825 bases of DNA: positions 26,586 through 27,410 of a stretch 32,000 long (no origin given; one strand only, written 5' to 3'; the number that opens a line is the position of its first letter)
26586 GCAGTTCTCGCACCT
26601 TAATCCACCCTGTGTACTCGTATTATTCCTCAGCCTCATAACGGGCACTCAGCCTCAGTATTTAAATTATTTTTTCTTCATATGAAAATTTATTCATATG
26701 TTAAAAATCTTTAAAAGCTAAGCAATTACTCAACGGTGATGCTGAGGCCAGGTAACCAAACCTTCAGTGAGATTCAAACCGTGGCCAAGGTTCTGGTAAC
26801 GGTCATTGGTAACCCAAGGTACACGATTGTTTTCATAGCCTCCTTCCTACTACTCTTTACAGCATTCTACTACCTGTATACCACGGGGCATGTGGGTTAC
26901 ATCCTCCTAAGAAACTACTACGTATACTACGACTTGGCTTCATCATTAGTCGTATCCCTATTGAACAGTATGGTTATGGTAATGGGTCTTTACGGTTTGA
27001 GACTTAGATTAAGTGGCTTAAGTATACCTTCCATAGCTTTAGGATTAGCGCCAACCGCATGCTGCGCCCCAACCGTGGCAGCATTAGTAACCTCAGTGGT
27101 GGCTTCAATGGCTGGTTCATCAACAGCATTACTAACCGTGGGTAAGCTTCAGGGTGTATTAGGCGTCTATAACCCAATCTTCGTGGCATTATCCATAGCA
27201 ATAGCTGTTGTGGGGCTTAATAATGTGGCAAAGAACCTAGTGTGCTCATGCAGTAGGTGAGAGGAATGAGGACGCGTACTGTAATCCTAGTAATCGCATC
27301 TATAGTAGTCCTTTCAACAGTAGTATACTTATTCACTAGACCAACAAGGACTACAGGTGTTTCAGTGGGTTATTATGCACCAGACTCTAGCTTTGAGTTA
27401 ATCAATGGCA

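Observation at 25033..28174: Mercury-resistance cluster with uncharacterised accessory genes: CC-motif membrane protein plus TlpA-like thioredoxin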

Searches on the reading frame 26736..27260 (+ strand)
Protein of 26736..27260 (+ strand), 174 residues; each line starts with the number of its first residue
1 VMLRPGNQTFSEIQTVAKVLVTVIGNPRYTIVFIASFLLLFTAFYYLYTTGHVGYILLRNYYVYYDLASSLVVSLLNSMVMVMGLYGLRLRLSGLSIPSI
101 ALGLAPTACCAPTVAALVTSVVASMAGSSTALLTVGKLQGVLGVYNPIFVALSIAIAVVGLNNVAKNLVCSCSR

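Call 3: search_protein_families(library=pfam, proteins=[window:26736-27260:+], max_evalue=1)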
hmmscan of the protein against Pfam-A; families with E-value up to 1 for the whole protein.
window:26736-27260:+ (174 aa): 1 family
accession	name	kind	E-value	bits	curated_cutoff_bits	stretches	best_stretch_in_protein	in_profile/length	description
PF05356.16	Phage_Coat_B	-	0.062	13.8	23.5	1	101-136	1-36/56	Inovirus Coat protein B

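Call 4: search_protein_families(library=ncbifam, proteins=[window:26736-27260:+], max_evalue=1)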
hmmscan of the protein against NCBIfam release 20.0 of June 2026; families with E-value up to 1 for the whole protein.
window:26736-27260:+ (174 aa): 0 families

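Call 5: find_homologous_proteins(query=window:26736-27260:+, max_evalue=0.001)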
Query window:26736-27260:+ (174 aa): 1 proteins with E <= 0.001 among 988 candidates.
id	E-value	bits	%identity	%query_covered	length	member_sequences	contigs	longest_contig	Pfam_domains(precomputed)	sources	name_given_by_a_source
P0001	1.1e-99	349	100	99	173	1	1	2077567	-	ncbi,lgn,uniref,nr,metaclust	ncbi:hypothetical protein [Caldivirga maquilingensis]|uniref:Uncharacterized protein n=1 Tax=Caldivi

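Call 13: search_protein_representatives(protein=window:26736-27260:+)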
Query: 174 residues. Proteins with E-value up to 0.001 (for the whole library): 17; up to 1e-10: 4; up to 1e-30: 1. The best 17 are listed.
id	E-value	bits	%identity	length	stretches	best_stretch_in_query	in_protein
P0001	3.4e-100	349.0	100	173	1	2-174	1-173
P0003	6.5e-21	91.4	41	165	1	23-174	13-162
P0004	4.6e-16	75.6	32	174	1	10-172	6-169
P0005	4.2e-12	62.8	34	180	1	20-172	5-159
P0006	3.8e-09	53.2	30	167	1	31-172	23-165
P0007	2.2e-08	50.7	29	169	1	23-173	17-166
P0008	3.1e-08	50.2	27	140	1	43-171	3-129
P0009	3.4e-08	50.1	34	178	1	31-172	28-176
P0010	9.0e-08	48.7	42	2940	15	5-47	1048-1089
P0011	5.2e-07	46.2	26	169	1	22-169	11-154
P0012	4.7e-06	43.1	29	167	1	19-172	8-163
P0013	1.3e-05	41.7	32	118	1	60-170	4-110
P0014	2.0e-05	41.1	28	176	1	18-161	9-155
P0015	1.2e-04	38.6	32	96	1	91-172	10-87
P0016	3.8e-04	36.9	26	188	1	18-168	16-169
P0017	5.3e-04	36.5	31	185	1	32-173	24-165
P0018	5.8e-04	36.3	32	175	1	12-172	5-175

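Call 15: search_protein_families(library=pfam, alignment_id=A1, max_evalue=1)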
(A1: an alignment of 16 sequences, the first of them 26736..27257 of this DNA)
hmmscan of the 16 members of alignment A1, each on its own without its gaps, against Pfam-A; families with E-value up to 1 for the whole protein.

A. member 1, window:26736-27257:+ (174 aa): 1 family
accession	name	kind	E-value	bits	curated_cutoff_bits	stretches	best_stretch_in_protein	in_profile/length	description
PF05356.16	Phage_Coat_B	-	0.062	13.8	23.5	1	101-136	1-36/56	Inovirus Coat protein B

B. families by the number of members that match (of 16 scanned): 9 families
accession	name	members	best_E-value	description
PF02411.20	MerT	1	0.0047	MerT mercuric transport protein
PF05356.16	Phage_Coat_B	1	0.062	Inovirus Coat protein B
PF12488.13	DUF3704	1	0.082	Protein of unknown function (DUF3704)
PF07086.17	Jagunal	1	0.18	Jagunal, ER re-organisation during oogenesis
PF24838.2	8xMP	1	0.2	Octameric membrane protein family (8xMP)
PF09874.14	DUF2101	1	0.47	Predicted membrane protein (DUF2101)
PF04277.18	OAD_gamma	1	0.54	Oxaloacetate decarboxylase, gamma chain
PF03699.18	UPF0182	1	0.62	Uncharacterised protein family (UPF0182)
PF12351.13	Fig1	1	0.78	Ca2+ regulator and membrane fusion protein Fig1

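Call 16: search_solved_structures(query=A1, max_evalue=10, show_alignments=3)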
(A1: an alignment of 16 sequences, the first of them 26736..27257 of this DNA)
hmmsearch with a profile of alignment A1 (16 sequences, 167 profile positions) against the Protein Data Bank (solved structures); distinct sequences matched with E-value up to 10: 0.

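Call 18: find_homologous_proteins(query=A1, max_evalue=0.001)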
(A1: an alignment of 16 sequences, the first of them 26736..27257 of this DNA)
Query A1 (16 sequences) (174 aa, profile of the alignment): 7 proteins with E <= 0.001 among 8000 candidates.
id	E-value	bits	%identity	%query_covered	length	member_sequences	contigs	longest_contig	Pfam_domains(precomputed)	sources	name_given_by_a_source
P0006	2.2e-46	176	30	73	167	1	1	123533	-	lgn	-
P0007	1.5e-44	170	28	90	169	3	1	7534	-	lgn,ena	-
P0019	6.6e-44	168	29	90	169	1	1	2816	-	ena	-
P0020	8.8e-43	164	29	90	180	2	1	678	-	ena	-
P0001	7.9e-42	161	100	99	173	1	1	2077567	-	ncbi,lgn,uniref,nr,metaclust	ncbi:hypothetical protein [Caldivirga maquilingensis]|uniref:Uncharacterized protein n=1 Tax=Caldivi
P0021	7.4e-34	135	30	50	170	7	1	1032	-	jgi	-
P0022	8.8e-30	122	29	72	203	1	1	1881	-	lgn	-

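Call 19: find_encoding_contigs(protein=P0006, flank=8000, max_places=3)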
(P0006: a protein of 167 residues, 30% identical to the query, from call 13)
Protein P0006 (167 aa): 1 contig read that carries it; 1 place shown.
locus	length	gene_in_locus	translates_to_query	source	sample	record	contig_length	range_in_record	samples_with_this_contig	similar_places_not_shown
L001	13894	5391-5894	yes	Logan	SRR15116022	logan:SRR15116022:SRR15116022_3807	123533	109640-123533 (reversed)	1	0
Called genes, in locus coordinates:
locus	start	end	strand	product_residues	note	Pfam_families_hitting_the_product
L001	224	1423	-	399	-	-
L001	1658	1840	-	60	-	-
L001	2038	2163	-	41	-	-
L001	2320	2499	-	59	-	-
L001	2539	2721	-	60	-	-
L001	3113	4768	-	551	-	PF00801:PKD (weak)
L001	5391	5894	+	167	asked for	-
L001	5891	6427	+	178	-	PF00578:AhpC-TSA, PF08534:Redoxin (weak)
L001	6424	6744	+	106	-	PF01022:HTH_5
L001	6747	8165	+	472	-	PF01134:GIDA (faint), PF03486:HI0933_like (faint), PF07992:Pyr_redox_2, PF13738:Pyr_redox_3, PF00070:Pyr_redox, PF02852:Pyr_redox_dim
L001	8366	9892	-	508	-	PF00474:SSF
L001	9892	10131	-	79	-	PF11755:DUF3311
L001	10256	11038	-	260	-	-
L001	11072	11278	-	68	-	-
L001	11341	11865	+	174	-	PF01022:HTH_5 (weak), PF13412:HTH_24 (faint), PF01909:NTP_transf_2, PF18765:Polbeta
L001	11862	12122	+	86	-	-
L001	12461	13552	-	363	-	PF03600:CitMHS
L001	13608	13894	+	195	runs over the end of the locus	PF00857:Isochorismatase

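Call 20: find_encoding_contigs(protein=P0007, flank=8000, max_places=3)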
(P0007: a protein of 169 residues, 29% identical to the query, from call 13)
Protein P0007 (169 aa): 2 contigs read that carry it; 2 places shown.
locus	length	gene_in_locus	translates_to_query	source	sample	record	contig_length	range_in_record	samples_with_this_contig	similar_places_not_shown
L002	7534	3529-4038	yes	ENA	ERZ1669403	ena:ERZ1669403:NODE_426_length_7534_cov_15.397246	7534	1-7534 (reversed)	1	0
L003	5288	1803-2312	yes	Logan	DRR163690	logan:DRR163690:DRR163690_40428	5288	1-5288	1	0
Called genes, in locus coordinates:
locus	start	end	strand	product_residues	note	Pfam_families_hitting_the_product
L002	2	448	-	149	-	?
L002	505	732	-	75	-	-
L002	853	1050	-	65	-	-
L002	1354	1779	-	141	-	-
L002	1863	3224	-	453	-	PF01134:GIDA (faint), PF07992:Pyr_redox_2, PF13738:Pyr_redox_3, PF00070:Pyr_redox, PF02852:Pyr_redox_dim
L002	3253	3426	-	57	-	PF06467:zf-FCS, PF24273:TRASH_HVO_1752_C (weak), PF04945:YHS (weak)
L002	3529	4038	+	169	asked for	-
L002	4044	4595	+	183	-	PF00578:AhpC-TSA (weak), PF08534:Redoxin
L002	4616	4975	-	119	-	PF12840:HTH_20 (weak), PF25212:HVO_A0114 (weak), PF01022:HTH_5, PF13412:HTH_24 (weak), PF01978:TrmB (faint)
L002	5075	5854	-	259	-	PF02678:Pirin, PF05726:Pirin_C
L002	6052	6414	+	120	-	PF00206:Lyase_1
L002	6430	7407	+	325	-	PF00206:Lyase_1, PF10415:FumaraseC_C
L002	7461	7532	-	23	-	?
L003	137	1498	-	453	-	PF01134:GIDA (faint), PF07992:Pyr_redox_2, PF13738:Pyr_redox_3, PF00070:Pyr_redox, PF02852:Pyr_redox_dim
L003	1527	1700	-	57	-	PF06467:zf-FCS, PF24273:TRASH_HVO_1752_C (weak), PF04945:YHS (weak)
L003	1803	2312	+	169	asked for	-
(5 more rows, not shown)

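Call 21: find_encoding_contigs(protein=P0003, flank=8000, max_places=3)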
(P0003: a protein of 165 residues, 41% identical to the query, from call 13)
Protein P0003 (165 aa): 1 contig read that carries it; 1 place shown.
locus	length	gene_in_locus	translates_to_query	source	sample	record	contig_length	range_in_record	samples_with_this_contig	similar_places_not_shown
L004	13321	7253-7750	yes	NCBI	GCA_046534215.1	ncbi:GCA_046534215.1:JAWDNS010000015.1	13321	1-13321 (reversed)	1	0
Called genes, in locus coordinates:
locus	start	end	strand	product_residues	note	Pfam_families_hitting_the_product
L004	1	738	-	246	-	?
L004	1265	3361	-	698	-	PF03190:Thioredox_DsbH, PF13098:Thioredoxin_2 (weak), PF13899:Thioredoxin_7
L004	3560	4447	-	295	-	PF00581:Rhodanese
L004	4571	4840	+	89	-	-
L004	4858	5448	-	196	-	-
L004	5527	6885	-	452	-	PF01134:GIDA (faint), PF03486:HI0933_like (faint), PF07992:Pyr_redox_2, PF13738:Pyr_redox_3, PF00070:Pyr_redox, PF02852:Pyr_redox_dim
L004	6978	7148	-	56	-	PF24273:TRASH_HVO_1752_C (weak), PF04945:YHS (weak)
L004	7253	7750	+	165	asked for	-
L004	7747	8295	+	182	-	PF00578:AhpC-TSA (weak), PF08534:Redoxin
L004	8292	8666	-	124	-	PF01022:HTH_5, PF01978:TrmB (weak), PF12840:HTH_20 (faint), PF13412:HTH_24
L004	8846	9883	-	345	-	-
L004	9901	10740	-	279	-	PF06525:SoxE (weak)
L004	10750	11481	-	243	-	-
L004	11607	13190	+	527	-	PF00115:COX1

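Call 22: find_encoding_contigs(protein=P0004, flank=6000, max_places=2)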
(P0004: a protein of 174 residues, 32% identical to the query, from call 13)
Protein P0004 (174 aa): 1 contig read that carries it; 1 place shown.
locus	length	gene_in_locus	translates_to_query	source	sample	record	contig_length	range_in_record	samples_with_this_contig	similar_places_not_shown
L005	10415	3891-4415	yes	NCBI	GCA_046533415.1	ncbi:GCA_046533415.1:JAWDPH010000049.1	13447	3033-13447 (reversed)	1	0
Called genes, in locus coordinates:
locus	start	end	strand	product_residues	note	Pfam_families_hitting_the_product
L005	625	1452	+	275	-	PF00248:Aldo_ket_red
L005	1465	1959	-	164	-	PF00380:Ribosomal_S9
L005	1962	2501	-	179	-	PF22421:SYY_C-terminal (faint), PF01479:S4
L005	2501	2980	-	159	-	PF00416:Ribosomal_S13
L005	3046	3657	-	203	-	-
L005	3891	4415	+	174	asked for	-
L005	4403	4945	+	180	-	PF00578:AhpC-TSA (weak), PF08534:Redoxin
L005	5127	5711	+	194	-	PF09970:DUF2204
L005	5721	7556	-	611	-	PF08915:tRNA-Thr_ED, PF00587:tRNA-synt_2b, PF03129:HGTP_anticodon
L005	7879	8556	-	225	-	PF03692:CxxCxxCC (faint)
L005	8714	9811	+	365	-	PF00696:AA_kinase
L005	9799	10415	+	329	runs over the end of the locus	PF01118:Semialdhyde_dh, PF02774:Semialdhyde_dhC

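Call 23: find_encoding_contigs(protein=P0005, flank=6000, max_places=2)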
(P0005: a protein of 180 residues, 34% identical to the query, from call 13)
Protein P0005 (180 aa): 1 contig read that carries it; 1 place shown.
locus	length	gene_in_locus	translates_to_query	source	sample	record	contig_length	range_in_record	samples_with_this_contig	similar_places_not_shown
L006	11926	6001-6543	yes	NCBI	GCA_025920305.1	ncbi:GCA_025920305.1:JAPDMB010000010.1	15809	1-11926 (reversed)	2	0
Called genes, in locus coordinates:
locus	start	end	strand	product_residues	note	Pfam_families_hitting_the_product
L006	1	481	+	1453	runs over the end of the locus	?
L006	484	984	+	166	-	PF04008:Adenosine_kin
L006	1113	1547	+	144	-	PF10107:Endonuc_Holl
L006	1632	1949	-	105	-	PF01035:DNA_binding_1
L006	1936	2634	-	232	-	PF03109:ABC1 (faint), PF01163:RIO1, PF19974:TCAD9 (weak)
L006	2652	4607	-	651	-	PF00493:MCM (faint), PF01078:Mg_chelatase, PF20030:bpMoxR (weak), PF00004:AAA (faint), PF00158:Sigma54_activat, PF20436:LonB_AAA-LID, PF05362:Lon_C, PF13541:ChlI, +2 more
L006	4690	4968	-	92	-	-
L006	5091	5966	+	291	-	PF00892:EamA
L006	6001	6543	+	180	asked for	-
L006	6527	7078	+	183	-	PF00578:AhpC-TSA, PF08534:Redoxin (weak)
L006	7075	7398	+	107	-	PF01022:HTH_5, PF12840:HTH_20 (faint)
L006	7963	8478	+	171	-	PF00252:Ribosomal_L16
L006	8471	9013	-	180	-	PF01923:Cob_adeno_trans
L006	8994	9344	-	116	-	-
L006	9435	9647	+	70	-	PF01868:RNase_P-MRP_p29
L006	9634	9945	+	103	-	PF00366:Ribosomal_S17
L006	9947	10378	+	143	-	PF00238:Ribosomal_L14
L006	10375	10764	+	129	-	PF16906:Ribosomal_L26, PF00467:KOW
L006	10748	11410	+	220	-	PF01479:S4 (weak), PF00900:Ribosomal_S4e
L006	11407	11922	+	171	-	PF00281:Ribosomal_L5, PF00673:Ribosomal_L5_C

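Call 24: find_encoding_contigs(protein=P0009, flank=6000, max_places=2)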
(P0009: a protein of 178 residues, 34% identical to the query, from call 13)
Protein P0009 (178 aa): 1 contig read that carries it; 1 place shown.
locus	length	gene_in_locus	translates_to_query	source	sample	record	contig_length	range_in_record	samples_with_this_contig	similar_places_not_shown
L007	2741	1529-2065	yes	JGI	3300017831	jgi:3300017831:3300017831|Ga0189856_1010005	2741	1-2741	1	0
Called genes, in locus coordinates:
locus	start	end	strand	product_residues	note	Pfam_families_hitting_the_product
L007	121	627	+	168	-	PF00719:Pyrophosphatase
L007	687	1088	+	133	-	PF01451:LMWPc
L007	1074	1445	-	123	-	PF01638:HxlR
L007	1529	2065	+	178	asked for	-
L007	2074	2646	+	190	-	PF00578:AhpC-TSA, PF08534:Redoxin (weak)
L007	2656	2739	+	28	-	?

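Call 25: find_encoding_contigs(protein=P0011, flank=6000, max_places=2)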
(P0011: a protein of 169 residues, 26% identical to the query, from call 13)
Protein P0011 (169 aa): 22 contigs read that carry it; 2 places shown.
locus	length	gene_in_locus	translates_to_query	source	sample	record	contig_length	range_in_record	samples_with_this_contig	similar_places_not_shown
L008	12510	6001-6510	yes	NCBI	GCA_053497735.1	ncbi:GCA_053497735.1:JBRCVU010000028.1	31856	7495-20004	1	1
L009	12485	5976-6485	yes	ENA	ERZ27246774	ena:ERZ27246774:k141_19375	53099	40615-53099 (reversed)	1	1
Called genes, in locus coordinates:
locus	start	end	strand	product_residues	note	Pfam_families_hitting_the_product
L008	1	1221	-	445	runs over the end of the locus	PF01385:OrfB_IS605, PF07282:Cas12f1-like_TNB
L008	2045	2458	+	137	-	PF04545:Sigma70_r4 (faint), PF01022:HTH_5, PF12840:HTH_20 (weak), PF01978:TrmB (weak), PF13601:HTH_34 (faint)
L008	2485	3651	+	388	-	PF07690:MFS_1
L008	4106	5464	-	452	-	PF01134:GIDA (faint), PF07992:Pyr_redox_2, PF13738:Pyr_redox_3, PF00070:Pyr_redox, PF02852:Pyr_redox_dim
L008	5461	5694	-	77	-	PF00403:HMA (weak)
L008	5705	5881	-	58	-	PF06467:zf-FCS, PF24273:TRASH_HVO_1752_C (weak)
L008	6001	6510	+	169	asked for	-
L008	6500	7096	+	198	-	PF00578:AhpC-TSA, PF08534:Redoxin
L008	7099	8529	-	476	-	PF00083:Sugar_tr, PF07690:MFS_1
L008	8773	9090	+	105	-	-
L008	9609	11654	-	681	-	PF01315:Ald_Xan_dh_C, PF02738:MoCoBD_1, PF20256:MoCoBD_2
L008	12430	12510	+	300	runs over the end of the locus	PF02678:Pirin, PF05726:Pirin_C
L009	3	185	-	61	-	?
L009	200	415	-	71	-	-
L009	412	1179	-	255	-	PF02475:TRM5-TYW2_MTfase (weak)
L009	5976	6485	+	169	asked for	-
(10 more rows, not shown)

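Call 27: find_encoding_contigs(protein=P0012, flank=6000, max_places=2)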
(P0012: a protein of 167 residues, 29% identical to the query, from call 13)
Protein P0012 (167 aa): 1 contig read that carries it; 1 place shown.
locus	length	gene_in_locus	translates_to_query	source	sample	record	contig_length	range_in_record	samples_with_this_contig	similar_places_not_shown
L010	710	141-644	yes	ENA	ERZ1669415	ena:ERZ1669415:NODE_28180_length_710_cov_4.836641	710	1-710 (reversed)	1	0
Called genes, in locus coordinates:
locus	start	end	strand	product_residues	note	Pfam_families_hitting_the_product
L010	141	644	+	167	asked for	-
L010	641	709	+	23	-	?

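Call 28: find_encoding_contigs(protein=P0014, flank=6000, max_places=2)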
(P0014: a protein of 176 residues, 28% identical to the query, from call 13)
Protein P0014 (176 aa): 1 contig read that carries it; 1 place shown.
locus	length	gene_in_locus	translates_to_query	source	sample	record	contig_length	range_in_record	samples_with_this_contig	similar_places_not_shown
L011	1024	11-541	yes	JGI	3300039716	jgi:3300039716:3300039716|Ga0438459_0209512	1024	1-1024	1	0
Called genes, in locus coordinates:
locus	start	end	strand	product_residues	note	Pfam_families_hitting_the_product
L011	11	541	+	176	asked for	-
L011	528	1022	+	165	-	?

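Call 29: find_encoding_contigs(protein=P0017, flank=6000, max_places=2)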
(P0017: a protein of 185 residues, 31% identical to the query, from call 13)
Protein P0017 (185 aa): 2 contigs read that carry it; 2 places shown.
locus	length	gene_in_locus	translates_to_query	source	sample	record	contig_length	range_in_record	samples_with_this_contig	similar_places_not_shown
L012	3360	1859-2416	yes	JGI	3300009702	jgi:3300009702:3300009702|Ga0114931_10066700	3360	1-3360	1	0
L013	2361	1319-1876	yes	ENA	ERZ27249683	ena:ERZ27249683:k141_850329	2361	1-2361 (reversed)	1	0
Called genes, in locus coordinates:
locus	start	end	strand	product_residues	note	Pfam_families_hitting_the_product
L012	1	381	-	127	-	?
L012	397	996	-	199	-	PF21176:RecR_HhH, PF02132:RecR_ZnF (weak), PF13662:Toprim_4, PF01751:Toprim, PF21175:RecR_C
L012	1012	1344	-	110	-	PF02575:YbaB_DNA_bd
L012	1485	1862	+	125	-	PF12840:HTH_20, PF01022:HTH_5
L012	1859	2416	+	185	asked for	-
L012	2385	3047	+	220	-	PF00578:AhpC-TSA, PF08534:Redoxin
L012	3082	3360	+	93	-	?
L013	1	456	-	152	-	?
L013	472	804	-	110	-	PF02575:YbaB_DNA_bd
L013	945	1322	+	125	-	PF12840:HTH_20, PF01022:HTH_5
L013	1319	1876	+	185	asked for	-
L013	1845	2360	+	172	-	?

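Call 30: find_encoding_contigs(protein=P0018, flank=6000, max_places=2)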
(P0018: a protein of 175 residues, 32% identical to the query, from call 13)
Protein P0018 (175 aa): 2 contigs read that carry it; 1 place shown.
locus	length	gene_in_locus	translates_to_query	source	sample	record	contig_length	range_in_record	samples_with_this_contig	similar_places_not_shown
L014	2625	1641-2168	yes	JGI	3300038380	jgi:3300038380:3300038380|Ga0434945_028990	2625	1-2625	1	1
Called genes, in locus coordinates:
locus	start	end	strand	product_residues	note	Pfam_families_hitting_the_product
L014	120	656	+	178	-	-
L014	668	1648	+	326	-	PF11303:DUF3105, PF00578:AhpC-TSA (weak), PF08534:Redoxin (weak)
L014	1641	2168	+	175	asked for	-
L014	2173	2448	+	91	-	-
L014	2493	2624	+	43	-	?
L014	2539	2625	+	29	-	?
